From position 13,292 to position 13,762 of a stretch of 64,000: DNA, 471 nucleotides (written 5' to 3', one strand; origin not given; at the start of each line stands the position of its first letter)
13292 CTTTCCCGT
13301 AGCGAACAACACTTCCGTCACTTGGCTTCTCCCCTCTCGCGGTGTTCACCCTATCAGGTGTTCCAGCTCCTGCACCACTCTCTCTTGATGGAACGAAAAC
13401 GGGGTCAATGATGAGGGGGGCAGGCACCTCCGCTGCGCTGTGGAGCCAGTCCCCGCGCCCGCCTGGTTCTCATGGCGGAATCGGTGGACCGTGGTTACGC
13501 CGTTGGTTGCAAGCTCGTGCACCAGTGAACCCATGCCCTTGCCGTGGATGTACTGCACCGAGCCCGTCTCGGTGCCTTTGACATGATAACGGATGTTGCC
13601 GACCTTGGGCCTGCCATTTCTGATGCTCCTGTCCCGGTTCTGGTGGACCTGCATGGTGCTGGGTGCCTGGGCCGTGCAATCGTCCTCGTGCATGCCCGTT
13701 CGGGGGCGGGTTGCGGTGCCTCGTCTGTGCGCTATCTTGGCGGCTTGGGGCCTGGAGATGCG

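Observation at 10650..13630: Array of a conserved high-GC coding module, each copy preceding a different low-GC gene for a signal-anchored protein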

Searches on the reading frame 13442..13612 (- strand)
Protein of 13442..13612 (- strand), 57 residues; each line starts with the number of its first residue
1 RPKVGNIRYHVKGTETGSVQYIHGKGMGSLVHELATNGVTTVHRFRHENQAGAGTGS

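Call 24: find_related_loci(query=A2, collection=genome_contigs, flank=10000)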
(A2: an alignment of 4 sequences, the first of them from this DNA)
Query A2 (57 aa) in genome_contigs; peptide patterns used: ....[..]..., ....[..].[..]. (x = any residue, [..] = any of these).
88 stretches matched a pattern, but none encodes a relative of the query by tblastn (E <= 1e-3).

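Call 25: find_related_loci(query=A2, collection=metagenome_contigs, flank=10000)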
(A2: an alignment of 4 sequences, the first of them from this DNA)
Query A2 (57 aa) in metagenome_contigs; peptide patterns used: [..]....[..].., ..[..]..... (x = any residue, [..] = any of these).
141 stretches matched a pattern, but none encodes a relative of the query by tblastn (E <= 1e-3).

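Call 26: find_related_loci(query=A2, collection=viral_contigs, flank=10000)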
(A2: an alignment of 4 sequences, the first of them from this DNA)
Query A2 (57 aa) in viral_contigs; peptide patterns used: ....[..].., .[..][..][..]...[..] (x = any residue, [..] = any of these).
47 stretches matched a pattern, but none encodes a relative of the query by tblastn (E <= 1e-3).
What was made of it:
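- Tried and rejected: Locus scans of GTDB genomes, JGI metagenomes and IMG/VR with the window module found nothing (calls 24-26).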

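Call 33: search_protein_representatives(alignment_id=A2)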
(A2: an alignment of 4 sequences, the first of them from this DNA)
Query: 4 sequences, 58 profile positions. Proteins with E-value up to 0.001 (for the whole library): 10; up to 1e-10: 6; up to 1e-30: 2. The best 10 are listed.
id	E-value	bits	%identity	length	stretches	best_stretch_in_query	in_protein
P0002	5.8e-35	135.3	-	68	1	1-58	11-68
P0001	2.2e-33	130.2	-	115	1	2-58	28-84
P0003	1.4e-22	95.6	-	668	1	2-55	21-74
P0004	7.0e-21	90.2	-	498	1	21-58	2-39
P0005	3.8e-19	84.6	-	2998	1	1-54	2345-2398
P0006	7.3e-11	58.1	-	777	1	5-54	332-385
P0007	1.5e-08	50.7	-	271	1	20-55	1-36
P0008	3.7e-07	46.2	-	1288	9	15-32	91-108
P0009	7.5e-06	42.0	-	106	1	13-54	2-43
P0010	1.6e-04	37.8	-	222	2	26-51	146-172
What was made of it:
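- These are P0005 (2998 aa; module at 2345-2398, E 4e-19), P0003 (E 1e-22), P0006, P0007, P0009 and P0010 (call 33). The segment is an internal piece of a very large repeat protein, and only three full or partial Rhs relatives and a few fragments exist in 1.8 billion representatives (call 33).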

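Call 35: search_protein_families(library=pfam, proteins=[P0005, P0003, P0006, P0007, P0010, P0009], max_evalue=0.01)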
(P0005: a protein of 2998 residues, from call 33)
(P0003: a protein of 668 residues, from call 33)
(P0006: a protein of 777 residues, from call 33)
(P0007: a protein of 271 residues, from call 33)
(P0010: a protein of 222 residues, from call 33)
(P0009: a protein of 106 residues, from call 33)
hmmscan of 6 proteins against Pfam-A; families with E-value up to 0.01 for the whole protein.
P0005 (2998 aa): 4 families
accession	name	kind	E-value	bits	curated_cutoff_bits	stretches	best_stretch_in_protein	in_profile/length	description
PF05593.20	RHS_repeat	-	1.7e-18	66.9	22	3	1656-1692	1-37/38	RHS Repeat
PF20148.4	DUF6531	-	3.5e-14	53.3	24.1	1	877-949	4-74/74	Domain of unknown function (DUF6531)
PF03782.22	AMOP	-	1.2e-11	45.4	25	1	2847-2941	10-100/143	AMOP domain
PF09099.16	Qn_am_d_aIII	-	0.0025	18.6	22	1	784-837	18-69/82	Quinohemoprotein amine dehydrogenase, alpha subunit domain III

P0003 (668 aa): 0 families

P0006 (777 aa): 0 families

P0007 (271 aa): 0 families

P0010 (222 aa): 0 families

P0009 (106 aa): 0 families

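Call 36: search_protein_families(library=ncbifam, proteins=[P0005, P0003, P0006, P0010], max_evalue=0.01)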
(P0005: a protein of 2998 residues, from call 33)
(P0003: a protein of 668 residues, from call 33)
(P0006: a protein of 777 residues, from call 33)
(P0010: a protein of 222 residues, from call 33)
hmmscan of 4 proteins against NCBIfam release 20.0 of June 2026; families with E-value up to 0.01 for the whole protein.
P0005 (2998 aa): 1 family
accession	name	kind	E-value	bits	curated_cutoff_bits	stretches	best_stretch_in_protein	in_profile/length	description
TIGR01643.1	YD_repeat_2x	repeat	6.8e-22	77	15.8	2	1930-1967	1-38/42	YD repeat-containing protein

P0003 (668 aa): 0 families

P0006 (777 aa): 0 families

P0010 (222 aa): 0 families
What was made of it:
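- On Rhs / YD-repeat polymorphic toxin locus (dissociated core-fragment array): P0005 has RHS_repeat, DUF6531 and YD_repeat_2x (calls 35, 36).
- P0005 carries Pfam RHS_repeat and DUF6531, and NCBIfam YD_repeat (calls 35, 36).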

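Call 37: find_encoding_contigs(protein=P0005, flank=10000)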
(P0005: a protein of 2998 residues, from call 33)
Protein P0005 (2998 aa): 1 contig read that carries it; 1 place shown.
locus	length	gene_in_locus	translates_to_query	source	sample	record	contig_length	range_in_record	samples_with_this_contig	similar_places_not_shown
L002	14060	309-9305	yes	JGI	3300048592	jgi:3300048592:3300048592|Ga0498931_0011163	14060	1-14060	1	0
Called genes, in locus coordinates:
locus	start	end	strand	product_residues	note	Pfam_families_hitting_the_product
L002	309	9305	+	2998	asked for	PF20148:DUF6531, PF05593:RHS_repeat, PF03782:AMOP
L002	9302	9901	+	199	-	-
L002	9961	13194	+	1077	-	PF05593:RHS_repeat (faint), PF25023:TEN_YD-shell (faint)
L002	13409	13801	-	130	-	-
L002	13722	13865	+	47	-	-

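Call 38: find_encoding_contigs(protein=P0003, flank=10000)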
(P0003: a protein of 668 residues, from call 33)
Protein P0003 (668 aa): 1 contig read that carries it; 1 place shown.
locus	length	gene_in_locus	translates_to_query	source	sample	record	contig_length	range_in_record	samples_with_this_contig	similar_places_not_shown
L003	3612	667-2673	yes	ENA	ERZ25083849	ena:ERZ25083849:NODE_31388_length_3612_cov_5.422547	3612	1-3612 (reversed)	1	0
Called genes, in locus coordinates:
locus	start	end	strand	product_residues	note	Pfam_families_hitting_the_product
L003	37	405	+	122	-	-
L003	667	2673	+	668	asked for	-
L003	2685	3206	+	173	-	-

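Call 56: search_protein_families(library=ncbifam, proteins=[L002:9961-13194:+, L002:9302-9901:+], max_evalue=1)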
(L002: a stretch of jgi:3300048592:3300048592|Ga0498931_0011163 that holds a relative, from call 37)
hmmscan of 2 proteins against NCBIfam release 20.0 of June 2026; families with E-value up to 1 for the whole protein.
L002:9961-13194:+ (1077 aa): 2 families
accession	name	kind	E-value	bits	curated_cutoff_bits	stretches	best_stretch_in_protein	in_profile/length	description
TIGR03696.1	Rhs_assc_core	domain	4.1e-10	40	32.5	1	813-862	26-76/76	RHS repeat-associated core domain-containing protein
TIGR01643.1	YD_repeat_2x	repeat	1e-05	25.8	15.8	2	50-87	1-38/42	YD repeat-containing protein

L002:9302-9901:+ (199 aa): 0 families

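Call 60: find_encoding_contigs(protein=P0010, flank=10000)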
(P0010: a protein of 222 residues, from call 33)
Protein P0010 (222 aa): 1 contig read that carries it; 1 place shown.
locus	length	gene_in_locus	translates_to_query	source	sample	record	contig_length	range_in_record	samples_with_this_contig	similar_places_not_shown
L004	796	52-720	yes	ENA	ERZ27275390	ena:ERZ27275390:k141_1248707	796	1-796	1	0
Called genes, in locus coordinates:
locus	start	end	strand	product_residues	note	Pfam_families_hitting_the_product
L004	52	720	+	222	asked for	-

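Call 61: find_encoding_contigs(protein=P0009, flank=10000)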
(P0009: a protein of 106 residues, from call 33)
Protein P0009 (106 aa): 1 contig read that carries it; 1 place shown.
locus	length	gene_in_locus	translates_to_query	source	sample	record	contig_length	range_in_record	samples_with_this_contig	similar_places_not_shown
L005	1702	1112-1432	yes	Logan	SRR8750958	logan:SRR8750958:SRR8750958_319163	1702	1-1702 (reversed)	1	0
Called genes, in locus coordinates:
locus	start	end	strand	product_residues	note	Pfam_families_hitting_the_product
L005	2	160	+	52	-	?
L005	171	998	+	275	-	-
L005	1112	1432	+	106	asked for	-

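Call 62: find_encoding_contigs(protein=P0006, flank=10000)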
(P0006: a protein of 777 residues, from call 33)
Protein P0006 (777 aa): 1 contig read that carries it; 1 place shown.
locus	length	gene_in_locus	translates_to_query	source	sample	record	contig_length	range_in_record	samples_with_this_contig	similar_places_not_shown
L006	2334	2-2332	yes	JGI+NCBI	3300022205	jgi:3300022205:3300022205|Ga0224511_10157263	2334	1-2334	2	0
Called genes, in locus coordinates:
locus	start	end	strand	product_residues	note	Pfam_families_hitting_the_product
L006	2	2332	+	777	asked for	?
